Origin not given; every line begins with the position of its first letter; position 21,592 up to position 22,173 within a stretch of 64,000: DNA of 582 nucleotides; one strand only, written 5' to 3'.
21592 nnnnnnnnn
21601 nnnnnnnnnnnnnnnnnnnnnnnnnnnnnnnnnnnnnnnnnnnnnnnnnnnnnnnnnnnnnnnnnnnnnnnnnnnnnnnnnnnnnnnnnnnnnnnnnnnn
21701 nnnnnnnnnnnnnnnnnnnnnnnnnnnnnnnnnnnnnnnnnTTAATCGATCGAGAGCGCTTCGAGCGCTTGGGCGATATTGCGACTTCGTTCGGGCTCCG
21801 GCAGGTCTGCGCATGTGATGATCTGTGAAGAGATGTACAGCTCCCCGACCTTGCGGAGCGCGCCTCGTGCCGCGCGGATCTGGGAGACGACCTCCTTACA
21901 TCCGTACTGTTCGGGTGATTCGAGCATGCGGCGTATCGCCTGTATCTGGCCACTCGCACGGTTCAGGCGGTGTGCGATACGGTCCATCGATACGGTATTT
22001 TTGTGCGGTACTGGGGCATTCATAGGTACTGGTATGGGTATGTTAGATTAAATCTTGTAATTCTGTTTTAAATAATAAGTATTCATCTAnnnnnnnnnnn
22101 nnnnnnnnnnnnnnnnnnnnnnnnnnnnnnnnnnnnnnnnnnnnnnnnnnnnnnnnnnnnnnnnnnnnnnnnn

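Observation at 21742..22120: CsoR-family repressor with Cys-Gln-Cys (no His) and a textbook CsoR operator on a divergent efflux promoter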

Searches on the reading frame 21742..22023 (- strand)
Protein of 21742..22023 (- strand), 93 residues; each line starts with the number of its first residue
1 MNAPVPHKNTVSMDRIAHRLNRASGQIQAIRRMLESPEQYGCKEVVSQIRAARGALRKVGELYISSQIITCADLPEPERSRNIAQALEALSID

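Call 7: search_protein_families(library=pfam, proteins=[window:21742-22023:-], max_evalue=0.01)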
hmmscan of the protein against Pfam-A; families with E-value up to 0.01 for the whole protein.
window:21742-22023:- (93 aa): 1 family
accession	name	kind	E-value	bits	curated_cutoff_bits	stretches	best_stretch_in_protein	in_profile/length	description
PF02583.22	Trns_repr_metal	-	1.8e-16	60.8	22.8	1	14-90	3-76/78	Metal-sensitive transcriptional repressor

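Call 8: search_protein_families(library=ncbifam, proteins=[window:21742-22023:-], max_evalue=0.01)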
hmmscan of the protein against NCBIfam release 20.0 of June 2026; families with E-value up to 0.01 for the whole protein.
window:21742-22023:- (93 aa): 3 families
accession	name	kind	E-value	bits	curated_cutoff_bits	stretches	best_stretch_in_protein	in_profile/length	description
NF052430.1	repress_RicR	exception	2.2e-06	28.1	175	1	12-62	7-55/93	copper-sensing transcriptional repressor RicR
NF011613.0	PRK15039.1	equivalog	6e-05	23.7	138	1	15-57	10-50/90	Ni(II)/Co(II)-binding transcriptional repressor RcnR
NF008464.0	PRK11352.1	equivalog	6e-05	23.4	133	1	14-62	9-55/91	formaldehyde-responsive transcriptional repressor FrmR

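Call 9: search_solved_structures(query=window:21742-22023:-, max_evalue=1, show_alignments=5)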
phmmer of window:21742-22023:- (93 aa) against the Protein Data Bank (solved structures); distinct sequences matched with E-value up to 1: 10.
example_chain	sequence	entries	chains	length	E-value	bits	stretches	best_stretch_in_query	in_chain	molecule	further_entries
5fmn_A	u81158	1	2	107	7.2e-07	33.2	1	6-87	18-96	INRS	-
3aai_A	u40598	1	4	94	3.9e-06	30.8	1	14-68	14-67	Copper homeostasis operon regulatory protein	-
7mq1_A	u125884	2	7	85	2.2e-05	28.4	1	19-78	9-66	Copper-sensing transcriptional repressor csoR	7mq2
7mq3_A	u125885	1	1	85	3.1e-05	28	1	19-78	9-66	Copper-sensing transcriptional repressor csoR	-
5lcy_A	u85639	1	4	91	0.00019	25.5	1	12-77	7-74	Frmr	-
4m1p_A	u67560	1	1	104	0.00024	25.1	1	12-71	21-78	Copper-sensitive operon repressor (CsoR)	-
5lbm_A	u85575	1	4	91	0.0033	21.5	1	14-85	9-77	Transcriptional repressor FrmR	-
2hh7_A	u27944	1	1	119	0.013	19.6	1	16-73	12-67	Hypothetical protein CsoR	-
6ahx_A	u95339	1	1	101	0.039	18.1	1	14-71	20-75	Putative cytosolic protein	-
4adz_A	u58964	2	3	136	0.22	15.7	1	18-66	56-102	CSOR | COPPER SENSITIVE OPERON REPRESSOR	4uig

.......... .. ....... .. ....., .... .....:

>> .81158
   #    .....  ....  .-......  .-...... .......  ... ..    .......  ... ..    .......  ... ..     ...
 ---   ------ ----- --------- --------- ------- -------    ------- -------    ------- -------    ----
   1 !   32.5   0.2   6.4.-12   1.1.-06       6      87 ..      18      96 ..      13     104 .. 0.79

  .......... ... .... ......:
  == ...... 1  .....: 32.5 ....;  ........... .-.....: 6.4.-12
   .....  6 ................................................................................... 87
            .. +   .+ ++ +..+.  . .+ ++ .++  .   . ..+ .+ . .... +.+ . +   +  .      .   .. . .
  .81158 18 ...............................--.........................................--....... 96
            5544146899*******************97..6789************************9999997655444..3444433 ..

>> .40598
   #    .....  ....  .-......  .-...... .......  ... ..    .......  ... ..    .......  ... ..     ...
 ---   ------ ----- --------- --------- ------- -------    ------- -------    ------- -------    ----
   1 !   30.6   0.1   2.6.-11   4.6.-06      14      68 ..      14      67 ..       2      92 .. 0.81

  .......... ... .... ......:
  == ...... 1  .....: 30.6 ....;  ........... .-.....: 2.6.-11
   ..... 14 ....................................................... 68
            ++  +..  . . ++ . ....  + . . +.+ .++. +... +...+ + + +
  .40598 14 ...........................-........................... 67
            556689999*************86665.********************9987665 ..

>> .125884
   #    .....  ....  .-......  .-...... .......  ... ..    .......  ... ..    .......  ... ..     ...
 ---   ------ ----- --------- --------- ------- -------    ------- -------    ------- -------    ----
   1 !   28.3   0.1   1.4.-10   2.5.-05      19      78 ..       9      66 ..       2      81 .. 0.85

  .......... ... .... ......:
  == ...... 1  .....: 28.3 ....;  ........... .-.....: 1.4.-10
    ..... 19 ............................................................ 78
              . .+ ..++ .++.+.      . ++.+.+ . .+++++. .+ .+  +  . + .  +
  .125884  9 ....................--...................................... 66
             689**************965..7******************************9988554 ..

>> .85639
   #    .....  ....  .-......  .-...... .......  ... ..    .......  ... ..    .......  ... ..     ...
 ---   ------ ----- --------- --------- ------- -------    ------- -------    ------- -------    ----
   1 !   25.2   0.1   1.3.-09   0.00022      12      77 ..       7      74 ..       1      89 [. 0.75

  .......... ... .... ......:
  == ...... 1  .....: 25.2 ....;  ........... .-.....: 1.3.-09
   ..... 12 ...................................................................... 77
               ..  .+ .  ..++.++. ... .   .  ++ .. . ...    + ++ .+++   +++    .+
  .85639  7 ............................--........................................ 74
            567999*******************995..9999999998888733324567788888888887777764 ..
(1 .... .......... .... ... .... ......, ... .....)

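Call 10: find_homologous_proteins(query=window:21742-22023:-, max_evalue=0.001)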
Query window:21742-22023:- (93 aa): 9 proteins with E <= 0.001 among 21 candidates.
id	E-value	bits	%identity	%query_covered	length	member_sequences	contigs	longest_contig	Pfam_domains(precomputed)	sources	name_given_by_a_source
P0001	2.1e-44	167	88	100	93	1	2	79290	PF02583.23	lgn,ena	-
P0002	8.6e-39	149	85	92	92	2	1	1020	PF02583.23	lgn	-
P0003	1.3e-32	130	70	94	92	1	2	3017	PF02583.23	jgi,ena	-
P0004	4.5e-32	128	78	84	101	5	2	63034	PF02583.23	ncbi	-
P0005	5.6e-31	124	66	92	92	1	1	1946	PF02583.23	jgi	jgi:DNA-binding FrmR family transcriptional regulator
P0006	1.3e-29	120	100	66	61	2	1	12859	PF02583.23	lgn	-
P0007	1.3e-29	120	74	84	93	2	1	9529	PF02583.23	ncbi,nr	ncbi:MAG: metal-sensitive transcriptional regulator [Candidatus Pacebacteria bacterium]|nr:metal-sen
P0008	1.9e-29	120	73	84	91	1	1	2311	PF02583.23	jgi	jgi:DNA-binding FrmR family transcriptional regulator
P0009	3.5e-27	112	64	95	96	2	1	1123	PF02583.23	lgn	-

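Call 14: find_encoding_contigs(protein=window:21742-22023:-, flank=6000, max_places=4)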
Protein window:21742-22023:- (93 aa): 1 contig read that carries it; 1 place shown.
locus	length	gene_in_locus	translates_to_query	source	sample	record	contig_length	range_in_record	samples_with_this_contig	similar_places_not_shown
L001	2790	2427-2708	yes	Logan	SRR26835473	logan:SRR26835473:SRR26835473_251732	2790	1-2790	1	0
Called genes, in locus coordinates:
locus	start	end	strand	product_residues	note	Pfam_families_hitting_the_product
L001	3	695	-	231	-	?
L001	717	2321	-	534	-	PF25919:BSH_CusB (faint)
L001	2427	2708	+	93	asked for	PF02583:Trns_repr_metal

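Call 15: find_encoding_contigs(protein=P0001, flank=6000, max_places=4)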
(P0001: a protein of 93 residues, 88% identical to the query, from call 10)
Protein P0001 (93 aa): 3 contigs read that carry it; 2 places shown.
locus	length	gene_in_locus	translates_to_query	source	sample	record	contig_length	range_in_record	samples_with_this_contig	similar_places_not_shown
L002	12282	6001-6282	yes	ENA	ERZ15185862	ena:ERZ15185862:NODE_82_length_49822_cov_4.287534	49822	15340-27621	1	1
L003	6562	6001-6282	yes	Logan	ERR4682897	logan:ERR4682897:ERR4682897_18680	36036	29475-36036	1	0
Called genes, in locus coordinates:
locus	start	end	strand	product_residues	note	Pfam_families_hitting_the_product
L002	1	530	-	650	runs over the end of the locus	PF01496:V_ATPase_I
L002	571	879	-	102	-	-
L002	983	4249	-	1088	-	PF00873:ACR_tran, PF03176:MMPL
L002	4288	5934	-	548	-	PF25919:BSH_CusB (faint)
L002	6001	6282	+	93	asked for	PF02583:Trns_repr_metal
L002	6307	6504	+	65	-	-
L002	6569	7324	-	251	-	-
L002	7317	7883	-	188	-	PF04542:Sigma70_r2, PF08281:Sigma70_r4_2, PF04545:Sigma70_r4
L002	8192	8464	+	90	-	-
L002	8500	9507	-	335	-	PF04055:Radical_SAM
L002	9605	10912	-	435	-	PF01794:Ferric_reduct, PF08022:FAD_binding_8 (weak), PF00175:NAD_binding_1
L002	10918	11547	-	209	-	PF00173:Cyt-b5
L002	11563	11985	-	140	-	PF01741:MscL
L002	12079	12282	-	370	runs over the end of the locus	PF07907:YibE_F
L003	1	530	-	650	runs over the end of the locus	PF01496:V_ATPase_I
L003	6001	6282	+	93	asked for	PF02583:Trns_repr_metal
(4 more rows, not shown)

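Call 16: find_encoding_contigs(protein=P0004, flank=6000, max_places=4)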
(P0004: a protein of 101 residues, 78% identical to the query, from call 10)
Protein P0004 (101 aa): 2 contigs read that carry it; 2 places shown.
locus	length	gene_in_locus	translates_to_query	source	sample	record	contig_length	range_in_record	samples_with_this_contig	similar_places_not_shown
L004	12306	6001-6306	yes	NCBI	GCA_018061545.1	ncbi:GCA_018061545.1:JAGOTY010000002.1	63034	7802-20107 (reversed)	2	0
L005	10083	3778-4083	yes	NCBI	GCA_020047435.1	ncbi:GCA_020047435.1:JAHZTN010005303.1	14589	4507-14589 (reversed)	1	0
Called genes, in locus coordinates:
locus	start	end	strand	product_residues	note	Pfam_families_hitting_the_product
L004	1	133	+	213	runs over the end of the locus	-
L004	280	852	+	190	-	-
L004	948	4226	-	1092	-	PF00873:ACR_tran, PF03176:MMPL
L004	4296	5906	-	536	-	PF25919:BSH_CusB (faint)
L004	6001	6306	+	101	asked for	PF02583:Trns_repr_metal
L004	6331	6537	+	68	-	-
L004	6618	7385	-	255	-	PF01061:ABC2_membrane, PF12698:ABC2_membrane_3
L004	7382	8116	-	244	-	PF00005:ABC_tran, PF13304:AAA_21 (weak)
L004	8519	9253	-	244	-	PF09968:DUF2202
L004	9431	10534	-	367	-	PF03193:RsgA_GTPase, PF00005:ABC_tran (weak), PF01926:MMR_HSR1 (weak)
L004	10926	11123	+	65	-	-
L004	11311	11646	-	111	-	PF18908:DUF5663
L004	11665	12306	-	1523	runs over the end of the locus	-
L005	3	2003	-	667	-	?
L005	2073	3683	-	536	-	PF25919:BSH_CusB (faint)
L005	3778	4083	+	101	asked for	PF02583:Trns_repr_metal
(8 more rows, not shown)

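Call 17: find_encoding_contigs(protein=P0007, flank=6000, max_places=4)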
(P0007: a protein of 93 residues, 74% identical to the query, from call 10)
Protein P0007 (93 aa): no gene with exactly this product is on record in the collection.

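Call 26: find_related_loci(query=A1, collection=genome_contigs, flank=6000)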
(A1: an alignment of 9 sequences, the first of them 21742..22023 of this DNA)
Query A1 (93 aa) in genome_contigs; peptide patterns used: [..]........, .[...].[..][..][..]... (x = any residue, [..] = any of these).
35 stretches matched a pattern; 1 encode a relative of the query (tblastn E <= 1e-3); 1 distinct loci.
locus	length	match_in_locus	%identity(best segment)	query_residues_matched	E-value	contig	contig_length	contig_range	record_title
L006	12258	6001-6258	73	5-93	2e-41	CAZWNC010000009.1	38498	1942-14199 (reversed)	MAG TPA_asm: uncultured Candidatus Saccharibacteria bacterium isolate SRP286056_co1_690 genome assembly, contig: NODE_10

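Call 27: search_protein_representatives(protein=window:21742-22023:-)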
Query: 93 residues. Proteins with E-value up to 0.001 (for the whole library): 196; up to 1e-10: 4; up to 1e-30: 0. The best 150 are listed.
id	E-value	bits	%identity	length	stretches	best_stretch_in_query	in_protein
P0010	1.5e-22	95.9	63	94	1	16-93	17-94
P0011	1.6e-13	67.1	45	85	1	14-93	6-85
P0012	1.2e-12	64.4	41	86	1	12-92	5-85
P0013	4.0e-11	59.5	44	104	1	16-93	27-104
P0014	6.4e-10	55.7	39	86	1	11-90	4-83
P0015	1.0e-09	55.0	37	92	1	13-87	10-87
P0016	2.7e-09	53.7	38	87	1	15-90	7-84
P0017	2.8e-09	53.6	35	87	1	12-90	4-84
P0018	6.8e-09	52.4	35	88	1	11-91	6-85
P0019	2.9e-08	50.4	42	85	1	14-72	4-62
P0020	3.8e-08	50.0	38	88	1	12-80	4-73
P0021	4.5e-08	49.8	40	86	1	12-76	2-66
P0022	8.6e-08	48.9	35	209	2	15-73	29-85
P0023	1.2e-07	48.5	43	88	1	9-79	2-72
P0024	2.2e-07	47.6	46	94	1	13-83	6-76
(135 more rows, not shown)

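Call 30: find_related_loci(query=A1, collection=metagenome_contigs, flank=6000)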
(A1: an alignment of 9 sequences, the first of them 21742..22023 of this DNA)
Query A1 (93 aa) in metagenome_contigs; peptide patterns used: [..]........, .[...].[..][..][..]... (x = any residue, [..] = any of these).
41 stretches matched a pattern; 5 encode a relative of the query (tblastn E <= 1e-3); 5 distinct loci.
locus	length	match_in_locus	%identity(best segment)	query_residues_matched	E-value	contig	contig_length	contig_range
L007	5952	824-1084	63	7-93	2e-37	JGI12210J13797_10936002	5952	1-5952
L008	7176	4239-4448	39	15-83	5e-14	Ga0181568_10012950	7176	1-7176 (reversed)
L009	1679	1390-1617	36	12-89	6e-11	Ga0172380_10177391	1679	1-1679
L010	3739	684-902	36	15-89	2e-10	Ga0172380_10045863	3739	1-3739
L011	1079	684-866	40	15-77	3e-10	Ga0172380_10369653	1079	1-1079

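Call 31: find_encoding_contigs(protein=P0003, flank=6000, max_places=3)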
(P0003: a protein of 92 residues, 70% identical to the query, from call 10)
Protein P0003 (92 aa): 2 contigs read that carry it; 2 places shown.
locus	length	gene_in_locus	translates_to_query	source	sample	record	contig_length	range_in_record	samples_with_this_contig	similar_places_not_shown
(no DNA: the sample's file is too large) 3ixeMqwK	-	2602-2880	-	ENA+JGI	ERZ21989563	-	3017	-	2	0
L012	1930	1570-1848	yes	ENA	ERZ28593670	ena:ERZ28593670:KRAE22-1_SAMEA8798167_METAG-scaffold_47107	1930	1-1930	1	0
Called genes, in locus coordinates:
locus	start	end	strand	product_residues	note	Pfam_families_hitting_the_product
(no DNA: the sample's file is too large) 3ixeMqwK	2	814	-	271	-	?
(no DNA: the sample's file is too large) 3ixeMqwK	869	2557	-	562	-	PF25919:BSH_CusB (faint), PF00364:Biotin_lipoyl (faint)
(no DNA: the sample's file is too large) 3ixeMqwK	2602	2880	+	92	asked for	PF02583:Trns_repr_metal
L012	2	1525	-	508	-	?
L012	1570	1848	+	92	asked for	PF02583:Trns_repr_metal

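Call 32: find_encoding_contigs(protein=P0008, flank=6000, max_places=3)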
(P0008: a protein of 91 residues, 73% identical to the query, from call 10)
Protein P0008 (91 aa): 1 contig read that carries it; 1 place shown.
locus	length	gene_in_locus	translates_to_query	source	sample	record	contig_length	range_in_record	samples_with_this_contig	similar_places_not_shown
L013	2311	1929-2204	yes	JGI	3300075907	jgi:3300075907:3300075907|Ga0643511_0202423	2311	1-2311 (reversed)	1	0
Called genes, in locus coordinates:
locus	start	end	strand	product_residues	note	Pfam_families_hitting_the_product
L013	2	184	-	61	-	?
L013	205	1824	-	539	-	PF25919:BSH_CusB (faint), PF00364:Biotin_lipoyl (faint), PF25917:BSH_RND (weak), PF25984:BSH_YknX (faint)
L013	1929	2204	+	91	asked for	PF02583:Trns_repr_metal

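Call 33: find_encoding_contigs(protein=P0005, flank=6000, max_places=3)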
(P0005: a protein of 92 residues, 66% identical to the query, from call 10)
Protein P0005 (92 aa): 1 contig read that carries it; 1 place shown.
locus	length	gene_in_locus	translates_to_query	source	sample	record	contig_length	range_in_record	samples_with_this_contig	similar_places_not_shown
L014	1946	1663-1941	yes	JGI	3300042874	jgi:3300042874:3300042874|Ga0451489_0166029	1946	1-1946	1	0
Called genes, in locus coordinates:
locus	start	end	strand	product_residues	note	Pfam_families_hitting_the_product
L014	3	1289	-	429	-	?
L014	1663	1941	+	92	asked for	PF02583:Trns_repr_metal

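Call 34: find_encoding_contigs(protein=P0009, flank=6000, max_places=3)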
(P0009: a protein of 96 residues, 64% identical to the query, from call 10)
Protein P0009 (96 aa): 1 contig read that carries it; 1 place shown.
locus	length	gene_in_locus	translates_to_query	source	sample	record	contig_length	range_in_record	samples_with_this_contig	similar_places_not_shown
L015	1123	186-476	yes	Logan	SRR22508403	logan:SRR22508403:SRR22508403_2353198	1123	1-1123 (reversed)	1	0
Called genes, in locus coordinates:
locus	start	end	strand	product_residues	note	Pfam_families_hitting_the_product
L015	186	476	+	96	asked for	PF02583:Trns_repr_metal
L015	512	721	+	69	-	PF11127:YgaP-like_TM (weak)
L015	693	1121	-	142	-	?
